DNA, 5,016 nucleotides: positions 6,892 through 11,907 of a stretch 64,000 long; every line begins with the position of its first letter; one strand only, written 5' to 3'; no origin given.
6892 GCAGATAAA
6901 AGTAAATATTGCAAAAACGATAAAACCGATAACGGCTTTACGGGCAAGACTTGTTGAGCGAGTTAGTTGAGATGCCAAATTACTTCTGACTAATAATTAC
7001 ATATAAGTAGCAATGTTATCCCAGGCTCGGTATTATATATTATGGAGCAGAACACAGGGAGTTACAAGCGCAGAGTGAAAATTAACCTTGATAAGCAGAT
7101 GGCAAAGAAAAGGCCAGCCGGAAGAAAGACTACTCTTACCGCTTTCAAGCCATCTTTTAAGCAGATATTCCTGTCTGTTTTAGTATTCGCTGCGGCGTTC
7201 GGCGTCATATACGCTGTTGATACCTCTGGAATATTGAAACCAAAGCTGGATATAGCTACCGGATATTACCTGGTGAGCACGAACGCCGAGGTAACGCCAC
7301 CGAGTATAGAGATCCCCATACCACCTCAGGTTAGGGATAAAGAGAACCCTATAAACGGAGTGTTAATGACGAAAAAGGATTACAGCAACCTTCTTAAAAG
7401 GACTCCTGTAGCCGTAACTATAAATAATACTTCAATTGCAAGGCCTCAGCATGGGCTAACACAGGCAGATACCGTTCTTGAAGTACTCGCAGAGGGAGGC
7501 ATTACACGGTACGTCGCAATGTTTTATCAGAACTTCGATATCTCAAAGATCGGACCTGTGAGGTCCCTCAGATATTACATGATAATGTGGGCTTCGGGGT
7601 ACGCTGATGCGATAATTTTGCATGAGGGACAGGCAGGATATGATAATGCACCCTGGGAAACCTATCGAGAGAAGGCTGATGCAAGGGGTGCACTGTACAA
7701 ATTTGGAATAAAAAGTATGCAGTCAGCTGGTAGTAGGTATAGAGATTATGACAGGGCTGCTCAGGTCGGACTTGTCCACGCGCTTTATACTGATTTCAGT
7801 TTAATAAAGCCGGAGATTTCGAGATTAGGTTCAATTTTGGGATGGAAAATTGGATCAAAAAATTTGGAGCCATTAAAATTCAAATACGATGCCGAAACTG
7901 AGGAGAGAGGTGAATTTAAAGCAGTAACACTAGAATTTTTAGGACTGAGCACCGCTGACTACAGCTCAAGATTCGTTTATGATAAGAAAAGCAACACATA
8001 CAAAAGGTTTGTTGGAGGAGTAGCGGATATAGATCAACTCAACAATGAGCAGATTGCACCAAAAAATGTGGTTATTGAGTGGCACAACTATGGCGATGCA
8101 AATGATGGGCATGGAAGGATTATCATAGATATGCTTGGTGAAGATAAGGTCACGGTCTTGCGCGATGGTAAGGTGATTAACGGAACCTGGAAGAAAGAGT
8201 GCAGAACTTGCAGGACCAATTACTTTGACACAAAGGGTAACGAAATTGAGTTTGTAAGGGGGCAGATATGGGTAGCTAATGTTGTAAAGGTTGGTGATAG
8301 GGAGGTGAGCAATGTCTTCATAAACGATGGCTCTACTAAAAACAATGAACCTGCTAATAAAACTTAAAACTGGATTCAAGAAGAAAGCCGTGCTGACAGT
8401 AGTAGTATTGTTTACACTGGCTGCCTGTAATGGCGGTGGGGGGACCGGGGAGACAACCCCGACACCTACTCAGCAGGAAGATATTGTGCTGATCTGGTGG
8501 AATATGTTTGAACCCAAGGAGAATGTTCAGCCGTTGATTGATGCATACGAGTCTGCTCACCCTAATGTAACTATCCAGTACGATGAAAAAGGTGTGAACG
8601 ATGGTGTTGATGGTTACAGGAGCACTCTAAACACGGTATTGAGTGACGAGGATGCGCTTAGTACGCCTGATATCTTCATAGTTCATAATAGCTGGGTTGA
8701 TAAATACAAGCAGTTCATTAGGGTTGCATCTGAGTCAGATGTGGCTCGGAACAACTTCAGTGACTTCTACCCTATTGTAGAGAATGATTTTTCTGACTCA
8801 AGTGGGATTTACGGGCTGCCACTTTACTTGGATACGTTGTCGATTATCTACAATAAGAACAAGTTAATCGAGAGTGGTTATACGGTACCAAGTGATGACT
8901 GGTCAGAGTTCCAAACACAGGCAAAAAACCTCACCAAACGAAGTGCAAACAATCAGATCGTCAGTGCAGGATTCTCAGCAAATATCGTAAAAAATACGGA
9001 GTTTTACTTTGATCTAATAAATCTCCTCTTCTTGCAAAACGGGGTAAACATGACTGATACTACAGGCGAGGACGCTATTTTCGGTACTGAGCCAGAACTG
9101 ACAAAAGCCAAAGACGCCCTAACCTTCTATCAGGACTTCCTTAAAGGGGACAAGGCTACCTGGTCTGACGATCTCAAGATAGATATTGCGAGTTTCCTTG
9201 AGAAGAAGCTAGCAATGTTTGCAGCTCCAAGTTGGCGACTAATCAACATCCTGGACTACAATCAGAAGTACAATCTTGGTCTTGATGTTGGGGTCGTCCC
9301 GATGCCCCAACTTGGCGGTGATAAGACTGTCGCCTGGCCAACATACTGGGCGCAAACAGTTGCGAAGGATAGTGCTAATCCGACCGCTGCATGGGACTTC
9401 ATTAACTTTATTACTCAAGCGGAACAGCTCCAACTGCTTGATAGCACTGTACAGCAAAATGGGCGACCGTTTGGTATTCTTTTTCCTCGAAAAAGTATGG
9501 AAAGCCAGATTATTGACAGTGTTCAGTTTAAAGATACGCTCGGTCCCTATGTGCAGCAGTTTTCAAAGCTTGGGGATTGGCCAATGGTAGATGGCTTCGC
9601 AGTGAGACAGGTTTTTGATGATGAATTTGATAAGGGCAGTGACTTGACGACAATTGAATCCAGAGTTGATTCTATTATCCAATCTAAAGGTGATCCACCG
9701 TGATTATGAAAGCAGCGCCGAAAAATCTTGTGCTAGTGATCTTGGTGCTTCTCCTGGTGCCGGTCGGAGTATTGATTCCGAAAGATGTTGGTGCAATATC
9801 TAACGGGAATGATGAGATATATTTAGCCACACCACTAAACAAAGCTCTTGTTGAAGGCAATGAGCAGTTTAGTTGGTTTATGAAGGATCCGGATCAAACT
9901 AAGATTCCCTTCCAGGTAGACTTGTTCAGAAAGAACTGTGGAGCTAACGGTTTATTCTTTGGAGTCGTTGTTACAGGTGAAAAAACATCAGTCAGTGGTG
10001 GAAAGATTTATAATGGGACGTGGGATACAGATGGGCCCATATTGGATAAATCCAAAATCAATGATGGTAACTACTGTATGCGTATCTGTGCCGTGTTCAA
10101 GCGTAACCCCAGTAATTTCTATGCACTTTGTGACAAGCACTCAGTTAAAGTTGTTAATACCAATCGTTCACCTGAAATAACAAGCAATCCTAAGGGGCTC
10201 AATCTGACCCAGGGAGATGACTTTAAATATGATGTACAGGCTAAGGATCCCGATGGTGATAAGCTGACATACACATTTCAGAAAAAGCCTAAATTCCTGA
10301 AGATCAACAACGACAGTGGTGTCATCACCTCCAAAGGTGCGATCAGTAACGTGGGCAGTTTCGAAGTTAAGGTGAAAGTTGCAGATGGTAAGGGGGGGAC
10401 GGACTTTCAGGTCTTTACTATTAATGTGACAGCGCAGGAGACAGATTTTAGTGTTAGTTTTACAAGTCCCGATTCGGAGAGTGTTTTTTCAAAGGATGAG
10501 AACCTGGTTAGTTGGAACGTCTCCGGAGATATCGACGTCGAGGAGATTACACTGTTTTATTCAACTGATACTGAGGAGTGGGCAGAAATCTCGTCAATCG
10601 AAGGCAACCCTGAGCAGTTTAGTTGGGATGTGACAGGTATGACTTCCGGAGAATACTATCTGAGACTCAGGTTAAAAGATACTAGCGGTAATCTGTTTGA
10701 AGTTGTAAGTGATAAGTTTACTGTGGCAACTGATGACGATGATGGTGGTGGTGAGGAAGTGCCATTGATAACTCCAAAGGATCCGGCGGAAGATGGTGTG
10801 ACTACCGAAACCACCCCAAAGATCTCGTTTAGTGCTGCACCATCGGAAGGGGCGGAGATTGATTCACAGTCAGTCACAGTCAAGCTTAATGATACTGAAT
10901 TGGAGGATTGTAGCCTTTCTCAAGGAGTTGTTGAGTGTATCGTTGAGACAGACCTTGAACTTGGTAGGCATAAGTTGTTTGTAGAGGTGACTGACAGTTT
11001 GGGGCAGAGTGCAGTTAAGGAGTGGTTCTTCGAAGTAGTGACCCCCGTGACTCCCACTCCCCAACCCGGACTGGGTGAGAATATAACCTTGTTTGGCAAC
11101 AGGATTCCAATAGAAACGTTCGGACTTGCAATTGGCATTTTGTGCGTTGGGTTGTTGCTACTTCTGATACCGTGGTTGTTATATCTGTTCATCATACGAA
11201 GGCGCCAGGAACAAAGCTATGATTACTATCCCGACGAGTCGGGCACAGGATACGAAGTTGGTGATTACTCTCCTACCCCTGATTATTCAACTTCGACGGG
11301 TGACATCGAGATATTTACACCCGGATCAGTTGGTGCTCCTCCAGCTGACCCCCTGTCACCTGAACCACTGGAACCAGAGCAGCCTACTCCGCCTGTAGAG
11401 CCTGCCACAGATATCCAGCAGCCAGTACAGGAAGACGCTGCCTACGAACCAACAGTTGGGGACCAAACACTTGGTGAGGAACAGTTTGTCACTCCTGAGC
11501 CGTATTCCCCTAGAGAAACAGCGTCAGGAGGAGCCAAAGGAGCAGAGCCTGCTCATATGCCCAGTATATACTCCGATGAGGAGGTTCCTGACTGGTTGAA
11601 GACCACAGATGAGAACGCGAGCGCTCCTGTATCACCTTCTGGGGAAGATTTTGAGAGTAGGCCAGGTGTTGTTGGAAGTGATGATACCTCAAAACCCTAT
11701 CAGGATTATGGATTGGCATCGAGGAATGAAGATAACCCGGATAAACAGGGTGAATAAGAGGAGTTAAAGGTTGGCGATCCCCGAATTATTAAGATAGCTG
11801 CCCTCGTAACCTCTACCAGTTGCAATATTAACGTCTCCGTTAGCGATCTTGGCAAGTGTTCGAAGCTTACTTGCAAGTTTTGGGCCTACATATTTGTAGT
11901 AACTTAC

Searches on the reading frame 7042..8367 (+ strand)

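Call 7: search_protein_families(library=pfam, proteins=[window:7042-8367:+], max_evalue=0.001)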
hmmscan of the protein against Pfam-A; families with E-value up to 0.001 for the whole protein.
window:7042-8367:+ (441 aa): 2 families
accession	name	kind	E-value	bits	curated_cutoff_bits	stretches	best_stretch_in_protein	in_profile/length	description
PF11258.13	DUF3048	-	3.8e-29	102.2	25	1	116-261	10-144/148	Protein of unknown function (DUF3048) N-terminal domain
PF17479.7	DUF3048_C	-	1e-24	87.5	25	1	306-411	9-114/114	Protein of unknown function (DUF3048) C-terminal domain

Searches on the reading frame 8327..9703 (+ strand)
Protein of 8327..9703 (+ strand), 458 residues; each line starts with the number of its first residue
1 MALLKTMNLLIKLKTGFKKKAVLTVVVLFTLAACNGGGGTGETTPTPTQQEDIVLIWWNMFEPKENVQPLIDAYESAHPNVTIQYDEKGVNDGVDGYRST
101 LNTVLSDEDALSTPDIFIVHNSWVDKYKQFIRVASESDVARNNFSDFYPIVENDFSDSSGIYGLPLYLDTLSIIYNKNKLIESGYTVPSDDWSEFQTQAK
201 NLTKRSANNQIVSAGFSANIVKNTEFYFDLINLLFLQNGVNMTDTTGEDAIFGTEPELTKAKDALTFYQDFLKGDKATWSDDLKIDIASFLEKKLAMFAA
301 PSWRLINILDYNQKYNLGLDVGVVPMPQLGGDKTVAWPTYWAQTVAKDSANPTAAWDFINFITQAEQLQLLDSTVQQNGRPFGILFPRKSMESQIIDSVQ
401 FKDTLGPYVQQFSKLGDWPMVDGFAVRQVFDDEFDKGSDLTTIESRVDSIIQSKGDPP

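Call 7: search_protein_families(library=pfam, proteins=[window:8327-9703:+], max_evalue=0.001)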
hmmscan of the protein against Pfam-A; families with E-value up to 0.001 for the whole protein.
window:8327-9703:+ (458 aa): 2 families
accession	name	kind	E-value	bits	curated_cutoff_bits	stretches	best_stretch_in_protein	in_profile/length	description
PF01547.30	SBP_bac_1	-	3.7e-22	80.1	26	1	66-367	9-305/307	Bacterial extracellular solute-binding protein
PF13416.11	SBP_bac_8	-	3.2e-19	70.2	27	1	70-369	2-250/279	Bacterial extracellular solute-binding protein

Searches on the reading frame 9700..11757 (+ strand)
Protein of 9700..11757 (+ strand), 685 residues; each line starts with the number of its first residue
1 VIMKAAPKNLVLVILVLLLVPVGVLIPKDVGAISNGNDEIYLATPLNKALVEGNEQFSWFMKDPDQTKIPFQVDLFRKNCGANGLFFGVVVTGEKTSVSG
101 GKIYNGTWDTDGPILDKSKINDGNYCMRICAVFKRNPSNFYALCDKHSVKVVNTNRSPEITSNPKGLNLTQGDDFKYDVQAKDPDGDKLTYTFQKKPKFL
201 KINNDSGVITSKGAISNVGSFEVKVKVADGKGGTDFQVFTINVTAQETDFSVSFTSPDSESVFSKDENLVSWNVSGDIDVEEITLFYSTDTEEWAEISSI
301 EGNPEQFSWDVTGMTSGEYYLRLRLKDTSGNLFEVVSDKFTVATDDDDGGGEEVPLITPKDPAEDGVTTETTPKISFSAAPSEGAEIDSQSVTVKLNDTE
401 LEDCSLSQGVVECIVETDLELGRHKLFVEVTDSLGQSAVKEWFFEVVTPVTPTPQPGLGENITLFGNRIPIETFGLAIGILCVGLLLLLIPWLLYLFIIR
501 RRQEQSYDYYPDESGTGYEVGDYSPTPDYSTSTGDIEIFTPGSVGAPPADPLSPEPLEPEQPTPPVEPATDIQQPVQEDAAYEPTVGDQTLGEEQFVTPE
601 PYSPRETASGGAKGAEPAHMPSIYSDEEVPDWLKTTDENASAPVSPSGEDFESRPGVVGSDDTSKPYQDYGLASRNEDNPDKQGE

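Call 7: search_protein_families(library=pfam, proteins=[window:9700-11757:+], max_evalue=0.001)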
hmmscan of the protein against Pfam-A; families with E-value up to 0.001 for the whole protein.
window:9700-11757:+ (685 aa): 5 families
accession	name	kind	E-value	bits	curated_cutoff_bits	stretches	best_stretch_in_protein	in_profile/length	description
PF05345.18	He_PIG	-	5e-10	40.1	24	1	162-244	6-96/96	Putative Ig domain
PF19077.6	Big_13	-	9.4e-08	32.9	27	1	363-441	19-94/102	Bacterial Ig-like domain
PF17957.7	Big_7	-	1.9e-05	25.6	24.1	1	251-321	2-68/70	Bacterial Ig domain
PF17963.7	Big_9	-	0.00056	21.2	23.6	0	166-242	10-89/89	Bacterial Ig domain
PF23918.1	DUF7257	-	0.00063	19.9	27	0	169-254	26-112/239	Domain of unknown function (DUF7257)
